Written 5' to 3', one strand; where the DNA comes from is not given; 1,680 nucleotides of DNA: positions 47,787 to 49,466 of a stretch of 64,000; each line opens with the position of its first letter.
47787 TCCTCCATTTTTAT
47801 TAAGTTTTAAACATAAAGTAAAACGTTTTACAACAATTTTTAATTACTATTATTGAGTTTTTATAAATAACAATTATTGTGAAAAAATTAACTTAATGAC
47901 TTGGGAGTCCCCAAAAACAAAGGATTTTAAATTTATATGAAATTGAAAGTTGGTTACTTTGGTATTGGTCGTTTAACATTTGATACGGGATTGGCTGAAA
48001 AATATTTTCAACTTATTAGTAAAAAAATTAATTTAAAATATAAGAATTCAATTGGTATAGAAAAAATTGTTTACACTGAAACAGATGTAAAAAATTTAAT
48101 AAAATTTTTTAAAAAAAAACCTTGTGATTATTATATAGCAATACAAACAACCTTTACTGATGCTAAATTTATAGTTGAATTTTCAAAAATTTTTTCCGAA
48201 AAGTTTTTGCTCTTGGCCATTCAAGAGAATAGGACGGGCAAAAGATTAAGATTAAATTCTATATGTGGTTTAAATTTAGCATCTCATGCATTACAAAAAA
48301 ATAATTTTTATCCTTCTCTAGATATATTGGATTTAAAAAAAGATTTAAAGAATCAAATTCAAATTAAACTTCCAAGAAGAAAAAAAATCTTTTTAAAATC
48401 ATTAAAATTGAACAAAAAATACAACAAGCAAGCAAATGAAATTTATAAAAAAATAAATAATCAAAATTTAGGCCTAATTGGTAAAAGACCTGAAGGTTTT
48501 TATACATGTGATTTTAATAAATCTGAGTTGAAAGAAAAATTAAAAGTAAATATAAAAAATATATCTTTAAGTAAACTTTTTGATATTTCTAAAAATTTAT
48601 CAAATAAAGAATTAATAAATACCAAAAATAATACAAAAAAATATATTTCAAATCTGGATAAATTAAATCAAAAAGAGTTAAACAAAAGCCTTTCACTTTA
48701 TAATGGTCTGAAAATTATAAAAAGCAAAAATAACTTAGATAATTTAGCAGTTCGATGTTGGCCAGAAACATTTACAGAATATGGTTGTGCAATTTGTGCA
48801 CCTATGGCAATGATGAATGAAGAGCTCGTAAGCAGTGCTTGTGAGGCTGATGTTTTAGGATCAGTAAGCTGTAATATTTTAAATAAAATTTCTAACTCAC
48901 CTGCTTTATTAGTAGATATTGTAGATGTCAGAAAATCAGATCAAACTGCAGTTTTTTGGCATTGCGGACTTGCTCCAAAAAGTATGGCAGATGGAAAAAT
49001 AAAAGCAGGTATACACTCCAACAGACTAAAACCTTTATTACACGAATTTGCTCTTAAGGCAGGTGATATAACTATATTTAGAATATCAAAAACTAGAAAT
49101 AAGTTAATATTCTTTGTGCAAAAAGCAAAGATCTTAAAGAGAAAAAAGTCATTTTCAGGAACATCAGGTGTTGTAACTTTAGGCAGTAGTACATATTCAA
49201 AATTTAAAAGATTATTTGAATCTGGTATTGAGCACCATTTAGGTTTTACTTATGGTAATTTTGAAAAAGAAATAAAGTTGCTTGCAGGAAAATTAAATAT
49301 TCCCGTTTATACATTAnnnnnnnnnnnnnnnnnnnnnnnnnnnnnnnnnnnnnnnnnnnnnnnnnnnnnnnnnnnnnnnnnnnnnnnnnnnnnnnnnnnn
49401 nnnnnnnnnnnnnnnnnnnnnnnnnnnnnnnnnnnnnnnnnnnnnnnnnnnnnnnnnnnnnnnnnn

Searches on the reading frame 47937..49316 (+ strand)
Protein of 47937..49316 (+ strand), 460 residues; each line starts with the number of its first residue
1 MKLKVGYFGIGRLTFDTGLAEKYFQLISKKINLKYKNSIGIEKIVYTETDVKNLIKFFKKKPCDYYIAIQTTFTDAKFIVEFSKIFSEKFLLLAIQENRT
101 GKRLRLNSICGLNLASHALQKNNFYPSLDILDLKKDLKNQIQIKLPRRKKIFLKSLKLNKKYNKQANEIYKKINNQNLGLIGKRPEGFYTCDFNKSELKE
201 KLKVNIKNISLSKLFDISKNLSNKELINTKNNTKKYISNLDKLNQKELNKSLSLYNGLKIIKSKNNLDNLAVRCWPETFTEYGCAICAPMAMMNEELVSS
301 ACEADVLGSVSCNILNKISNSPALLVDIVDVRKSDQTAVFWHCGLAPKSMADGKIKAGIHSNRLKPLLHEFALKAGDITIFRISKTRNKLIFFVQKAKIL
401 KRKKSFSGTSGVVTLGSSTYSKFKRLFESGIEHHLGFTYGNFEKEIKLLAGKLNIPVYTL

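Call 4: search_protein_families(library=pfam, proteins=[window:47937-49316:+])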
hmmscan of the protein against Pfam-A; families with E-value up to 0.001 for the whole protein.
window:47937-49316:+ (460 aa): 1 family
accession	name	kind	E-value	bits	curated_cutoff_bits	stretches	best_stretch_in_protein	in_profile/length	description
PF02952.23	Fucose_iso_C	-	4.5e-05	23.6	29.3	1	374-458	48-140/143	L-fucose isomerase, C-terminal domain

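Call 5: search_protein_families(library=ncbifam, proteins=[window:47937-49316:+], max_evalue=0.00001)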
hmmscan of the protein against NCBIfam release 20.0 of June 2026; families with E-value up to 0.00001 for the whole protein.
window:47937-49316:+ (460 aa): 1 family
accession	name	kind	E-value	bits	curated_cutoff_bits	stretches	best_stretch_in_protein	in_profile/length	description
NF048012.1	SlpQosIsomSftI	equivalog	1.4e-81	274.6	700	1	4-457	3-440/443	sulfoquinovose isomerase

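Call 74: search_solved_structures(query=window:47937-49316:+, max_evalue=0.001)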
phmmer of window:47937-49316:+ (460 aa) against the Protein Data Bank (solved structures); distinct sequences matched with E-value up to 0.001: 0.
